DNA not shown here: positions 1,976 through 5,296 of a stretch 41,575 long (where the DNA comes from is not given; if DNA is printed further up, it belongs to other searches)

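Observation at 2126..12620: Three-gene, translationally coupled operon: Druantia type III-like pair plus an unreported NERD nuclease-SF1 helicase partner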

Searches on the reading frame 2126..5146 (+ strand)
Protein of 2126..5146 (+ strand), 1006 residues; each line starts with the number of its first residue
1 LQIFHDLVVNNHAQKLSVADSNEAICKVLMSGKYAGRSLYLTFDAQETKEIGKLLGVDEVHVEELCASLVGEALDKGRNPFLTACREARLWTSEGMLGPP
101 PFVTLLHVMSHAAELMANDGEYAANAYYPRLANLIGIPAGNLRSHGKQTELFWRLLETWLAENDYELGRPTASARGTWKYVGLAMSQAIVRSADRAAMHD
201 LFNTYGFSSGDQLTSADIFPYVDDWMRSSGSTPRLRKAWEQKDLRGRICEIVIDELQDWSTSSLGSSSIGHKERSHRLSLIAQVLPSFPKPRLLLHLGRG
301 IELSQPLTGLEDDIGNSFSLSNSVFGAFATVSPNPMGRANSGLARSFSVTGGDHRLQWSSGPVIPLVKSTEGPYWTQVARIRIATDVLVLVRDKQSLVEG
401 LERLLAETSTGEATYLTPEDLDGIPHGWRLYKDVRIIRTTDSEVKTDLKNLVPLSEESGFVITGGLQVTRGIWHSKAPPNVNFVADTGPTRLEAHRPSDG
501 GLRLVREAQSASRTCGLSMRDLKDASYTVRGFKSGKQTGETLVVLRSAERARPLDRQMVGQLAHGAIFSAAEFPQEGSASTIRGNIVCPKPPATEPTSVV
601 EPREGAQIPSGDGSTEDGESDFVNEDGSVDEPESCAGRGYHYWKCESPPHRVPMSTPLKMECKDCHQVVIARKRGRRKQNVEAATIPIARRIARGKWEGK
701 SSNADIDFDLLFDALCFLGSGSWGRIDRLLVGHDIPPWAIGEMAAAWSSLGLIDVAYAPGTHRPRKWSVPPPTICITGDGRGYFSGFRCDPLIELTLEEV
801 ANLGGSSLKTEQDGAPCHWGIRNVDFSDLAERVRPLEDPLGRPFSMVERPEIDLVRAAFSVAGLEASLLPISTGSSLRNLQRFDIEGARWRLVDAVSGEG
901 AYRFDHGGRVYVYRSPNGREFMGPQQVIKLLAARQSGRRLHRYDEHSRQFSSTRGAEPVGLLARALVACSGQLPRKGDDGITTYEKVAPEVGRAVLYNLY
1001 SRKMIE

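Call 6: search_protein_families(library=padloc, proteins=[window:2126-5146:+], max_evalue=0.01)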
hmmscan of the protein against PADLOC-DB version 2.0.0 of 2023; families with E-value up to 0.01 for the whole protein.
window:2126-5146:+ (1006 aa): 10 families
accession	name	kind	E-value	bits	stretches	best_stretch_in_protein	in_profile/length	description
PDLC00023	DruF2|DruF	-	4.6e-106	354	1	21-976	12-979/1011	Unknown function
PDLC00016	DruF2|DruF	-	1.6e-104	348.9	1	21-979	27-1001/1030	Unknown function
PDLC00052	DruF4|DruF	-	4.7e-30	102.3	1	52-437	40-425/692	Unknown function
PDLC00017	DruF2|DruF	-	5.5e-28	95.6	1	74-454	63-442/693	Unknown function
PDLC00054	DruF4|DruF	-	1.7e-26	90.9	1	21-267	6-252/678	Unknown function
PDLC00020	DruF2|DruF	-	1.1e-25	87.9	1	54-437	41-428/693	Unknown function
PDLC00021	DruF2|DruF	-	2.2e-22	77.4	1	20-265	5-250/676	Unknown function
PDLC00053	DruF4|DruF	-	4.7e-19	66.4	1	77-259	64-251/689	Unknown function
PDLC00055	DruF4|DruF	-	3.1e-17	60.2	1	83-438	68-421/703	Unknown function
PDLC00057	DruL4|DruL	-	0.0023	15.3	1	869-1000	164-302/309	Unknown function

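Call 7: search_protein_families(library=pfam, proteins=[window:2126-5146:+], max_evalue=0.01)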
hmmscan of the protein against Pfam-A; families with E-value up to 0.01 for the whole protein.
window:2126-5146:+ (1006 aa): 0 families

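Call 12: search_protein_families(library=ncbifam, proteins=[window:2126-5146:+], max_evalue=0.01)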
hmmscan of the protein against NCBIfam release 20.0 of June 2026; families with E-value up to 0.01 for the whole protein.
window:2126-5146:+ (1006 aa): 0 families

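Call 72: find_homologous_proteins(query=window:2126-5146:+, max_evalue=0.001)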
Query window:2126-5146:+ (1006 aa): 42 proteins with E <= 0.001 among 8000 candidates.
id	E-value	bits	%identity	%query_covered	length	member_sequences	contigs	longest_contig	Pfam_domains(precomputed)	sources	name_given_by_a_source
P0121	0.0e+0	2259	100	97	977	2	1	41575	-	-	-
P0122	0.0e+0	1636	71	99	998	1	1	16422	-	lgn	-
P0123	0.0e+0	1633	71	99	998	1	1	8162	-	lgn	-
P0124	0.0e+0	1610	71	98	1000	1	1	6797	-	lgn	-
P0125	0.0e+0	1590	69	100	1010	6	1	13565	-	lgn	-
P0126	0.0e+0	1375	60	99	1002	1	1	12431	-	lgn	-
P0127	2.5e-283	961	45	98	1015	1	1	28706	-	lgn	-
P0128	5.3e-274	930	43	98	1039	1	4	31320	-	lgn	-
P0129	3.2e-251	855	42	98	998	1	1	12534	-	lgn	-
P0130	6.7e-248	844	41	98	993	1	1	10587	-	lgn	-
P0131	5.1e-247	841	43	97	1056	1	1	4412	-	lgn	-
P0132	5.0e-221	755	40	98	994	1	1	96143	-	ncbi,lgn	-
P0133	5.7e-218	745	40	97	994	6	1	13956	-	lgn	-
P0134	1.9e-217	743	40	97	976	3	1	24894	-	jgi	jgi:hypothetical protein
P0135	5.9e-215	735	39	97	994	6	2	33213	-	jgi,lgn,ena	-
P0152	4.4e-128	447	44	49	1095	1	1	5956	PF27116.1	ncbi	ncbi:MAG: hypothetical protein U0361_24245, partial [Nitrospiraceae bacterium]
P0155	1.5e-46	177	26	97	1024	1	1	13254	-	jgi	jgi:hypothetical protein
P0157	2.5e-44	170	25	92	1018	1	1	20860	-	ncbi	ncbi:MAG: hypothetical protein WA892_14100 [Ornithinimicrobium sp.]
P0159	5.1e-40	155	25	95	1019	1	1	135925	-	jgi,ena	-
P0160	2.5e-37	147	27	66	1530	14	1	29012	PF13361.13,PF13245.13,PF00580.28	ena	-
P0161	1.3e-22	98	36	19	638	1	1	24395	-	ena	-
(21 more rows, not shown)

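Call 74: search_protein_families(library=pfam, proteins=[P0160, P0152, P0161], max_evalue=0.001)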
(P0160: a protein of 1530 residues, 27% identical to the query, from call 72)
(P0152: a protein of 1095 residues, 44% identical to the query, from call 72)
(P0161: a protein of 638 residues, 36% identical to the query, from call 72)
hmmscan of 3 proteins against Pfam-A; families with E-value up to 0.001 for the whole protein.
P0160 (1530 aa): 5 families
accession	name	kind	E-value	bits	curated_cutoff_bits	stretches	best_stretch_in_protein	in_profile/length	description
PF00580.27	UvrD-helicase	-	1.7e-17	64.4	23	1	249-511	5-256/271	UvrD/REP helicase N-terminal domain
PF13361.12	UvrD_C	-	2.3e-13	50.7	25.6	1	639-708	285-346/350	UvrD-like helicase C-terminal domain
PF13245.12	AAA_19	-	1.1e-10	42.3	25.1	1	250-508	2-131/134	AAA domain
PF13538.12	UvrD_C_2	-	0.00038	20.7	27.4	0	679-707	22-51/52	UvrD-like helicase C-terminal domain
PF13401.12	AAA_22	-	0.00062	20.5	27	0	434-488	55-106/130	AAA domain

P0152 (1095 aa): 0 families

P0161 (638 aa): 0 families

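Call 86: find_encoding_contigs(protein=P0160, flank=10000, max_places=3)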
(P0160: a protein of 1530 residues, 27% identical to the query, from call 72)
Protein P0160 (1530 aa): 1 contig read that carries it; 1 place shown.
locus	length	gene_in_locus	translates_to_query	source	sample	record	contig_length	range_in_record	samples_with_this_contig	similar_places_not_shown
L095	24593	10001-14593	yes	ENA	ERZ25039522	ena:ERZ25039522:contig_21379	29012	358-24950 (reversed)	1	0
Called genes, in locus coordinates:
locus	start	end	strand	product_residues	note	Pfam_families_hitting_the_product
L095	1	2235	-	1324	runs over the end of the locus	PF13401:AAA_22 (faint)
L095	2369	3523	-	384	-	-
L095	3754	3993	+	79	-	-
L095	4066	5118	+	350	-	-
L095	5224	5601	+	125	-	-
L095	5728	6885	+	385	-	PF06114:Peptidase_M78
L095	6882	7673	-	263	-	-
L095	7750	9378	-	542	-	PF12705:PDDEXK_1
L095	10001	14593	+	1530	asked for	PF00580:UvrD-helicase, PF13245:AAA_19, PF13361:UvrD_C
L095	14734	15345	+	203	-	-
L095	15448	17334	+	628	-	PF00270:DEAD, PF27116:YjiV_N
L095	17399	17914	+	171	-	-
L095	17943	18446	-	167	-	-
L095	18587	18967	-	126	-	-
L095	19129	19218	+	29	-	-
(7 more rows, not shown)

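Call 93: predict_structure(alignment_id=A2)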
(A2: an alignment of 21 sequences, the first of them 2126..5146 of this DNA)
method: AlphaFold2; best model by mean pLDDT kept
length: 1006 residues; sequences in the alignment: 21
mean_pLDDT: 73.7   pTM: 0.69
mean pLDDT of the five models: 73.7, 73.6, 73.5, 72.4, 70.0
residues with pLDDT >= 90: 167; 70-90: 497; 50-70: 224; < 50: 118
segments of 3 or more residues with pLDDT < 50: 1-13, 174-177, 263-273, 287-289, 338-342, 595-605, 613-637, 647-655, 672-704
pLDDT, mean of each block of 10 residues (from residue 1): 34 68 87 68 83 90 91 84 87 79 91 75 73 87 83 81 72 51 69 72 69 67 82 79 71 70 36 61 61 71 58 61 61 56 60 69 76 70 78 82 80 76 75 76 73 63 73 85 79 80 87 85 87 81 84 60 87 66 86 50 55 42 28 42 57 55 68 38 30 28 63 87 71 58 86 84 80 89 92 91 93 88 91 85 87 88 83 74 86 86 74 89 89 86 91 89 95 85 91 88 53
secondary structure, 60 per line:
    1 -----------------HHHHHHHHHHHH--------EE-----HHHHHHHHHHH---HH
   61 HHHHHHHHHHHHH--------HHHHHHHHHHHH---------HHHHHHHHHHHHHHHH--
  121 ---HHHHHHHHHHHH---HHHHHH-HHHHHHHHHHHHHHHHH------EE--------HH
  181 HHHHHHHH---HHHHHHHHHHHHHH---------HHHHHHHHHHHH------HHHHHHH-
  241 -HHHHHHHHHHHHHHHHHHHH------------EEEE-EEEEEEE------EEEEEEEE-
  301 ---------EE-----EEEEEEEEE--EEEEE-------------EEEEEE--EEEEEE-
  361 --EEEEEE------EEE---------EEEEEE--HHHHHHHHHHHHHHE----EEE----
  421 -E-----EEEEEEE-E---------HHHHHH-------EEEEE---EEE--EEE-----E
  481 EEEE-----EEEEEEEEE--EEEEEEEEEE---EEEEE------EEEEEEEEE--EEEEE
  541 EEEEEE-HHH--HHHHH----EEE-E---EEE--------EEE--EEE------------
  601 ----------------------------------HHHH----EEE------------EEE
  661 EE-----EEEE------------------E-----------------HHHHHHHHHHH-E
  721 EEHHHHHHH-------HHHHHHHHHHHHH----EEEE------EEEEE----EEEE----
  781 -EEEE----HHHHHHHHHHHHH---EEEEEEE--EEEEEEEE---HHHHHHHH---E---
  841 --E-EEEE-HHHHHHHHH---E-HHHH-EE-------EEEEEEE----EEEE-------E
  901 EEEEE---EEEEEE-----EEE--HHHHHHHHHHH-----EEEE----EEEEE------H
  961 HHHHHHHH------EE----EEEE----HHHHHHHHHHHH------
elements in order (helices of 4 or more, strands of 3 or more residues): H18-29 H45-55 H59-73 H82-93 H103-118 H124-135 H139-144 H146-162 H179-188 H192-205 H215-226 H233-239 H242-261 E274-277 E279-285 E292-299 E317-325 E328-332 E346-351 E354-359 E363-368 E375-377 E387-392 H395-408 E414-416 E428-434 H446-451 E459-463 E467-469 E472-474 E480-484 E490-498 E501-510 E514-518 E525-533 E536-546 H553-557 E562-564 E570-572 E581-583 E586-588 H635-638 E643-645 E658-662 E668-671 H708-718 E720-722 H723-729 H737-749 E754-757 E764-768 E773-776 E782-785 H790-802 E806-812 E815-822 H826-833 E845-848 H850-858 H864-867 E878-884 E889-892 E900-905 E909-914 E920-922 H925-935 E941-944 E949-953 H960-968 E981-984 H989-1000

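Call 96: fold_search(model_id=the predicted structure, library=pdb)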
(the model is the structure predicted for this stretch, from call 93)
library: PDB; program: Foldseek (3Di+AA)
matches with E <= 10: 996; with E <= 0.001: 1
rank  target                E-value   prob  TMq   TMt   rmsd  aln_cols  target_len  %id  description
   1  8k35_A                1.4e-04  0.96  0.08  0.09  42.3       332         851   15  Structure of the bacteriophage lambda tail tip complex (released 2023-11-15)
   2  8iyk_F                1.2e-03  0.90  0.07  0.08  33.2       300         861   15  Tail tip conformation 1 of phage lambda tail (released 2023-10-18)
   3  6oe6_A                2.5e-03  1.00  0.08  0.52   5.3       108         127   15  Structure of a Uncharacterized protein from Leptospira interrogans serogroup Icterohaemorrhagiae serovar Copenhageni ( (released 2019-04-17)
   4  6ey4                  3.3e-03  0.14  0.06  0.10  46.6       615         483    9  Periplasmic domain (residues 36-513) of GldM (released 2018-02-07)
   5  6oe6_B                9.6e-03  1.00  0.08  0.60   5.1       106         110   16  Structure of a Uncharacterized protein from Leptospira interrogans serogroup Icterohaemorrhagiae serovar Copenhageni ( (released 2019-04-17)
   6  7ptp_A                1.6e-02  0.60  0.08  0.10  19.6       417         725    9  In-situ structure of pentameric S-layer protein (released 2021-12-15)
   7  7zlv_h                1.7e-02  0.16  0.07  0.12  60.6       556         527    9  Tail tip of siphophage T5 : central fibre protein pb4 (released 2023-02-08)
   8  5nok_A                2.2e-02  0.41  0.08  0.11  17.8       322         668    7  Polysaccharide Lyase BACCELL_00875 (released 2017-06-28)
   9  4pln_C                2.7e-02  0.72  0.07  0.28  21.4       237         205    7  Crystal Structure of Chicken Netrin-1 (LN-LE3) complexed with mouse Neogenin (FN4-5) (released 2014-06-18)
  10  9kf4                  2.9e-02  0.66  0.08  0.15  15.9       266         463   10  Crystal structure of Streptomyces sp. sulfotransferase Cpz4 involved in Caprazamycins Synthesis (released 2025-11-05)
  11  4pln_D                3.1e-02  0.66  0.07  0.28  21.0       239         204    8  Crystal Structure of Chicken Netrin-1 (LN-LE3) complexed with mouse Neogenin (FN4-5) (released 2014-06-18)
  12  5vak_B                3.7e-02  0.99  0.07  0.44   4.9       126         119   17  Crystal Structure of Beta-Klotho, Domain 1 (released 2018-01-31)
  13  1uct                  3.9e-02  0.69  0.07  0.29  16.0       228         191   11  Crystal structure of the extracellular fragment of Fc alpha Receptor I (CD89) (released 2003-07-22)
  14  3n6y_A                4.2e-02  0.99  0.07  0.41   7.6       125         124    9  Crystal structure of an immunoglobulin-like protein (PA1606) from PSEUDOMONAS AERUGINOSA at 1.50 A resolution (released 2010-07-21)
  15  7dv4_A                4.9e-02  0.99  0.07  0.44   5.5       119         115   10  Crystal structure of anti-CTLA-4 VH domain in complex with human CTLA-4 (released 2022-01-12)
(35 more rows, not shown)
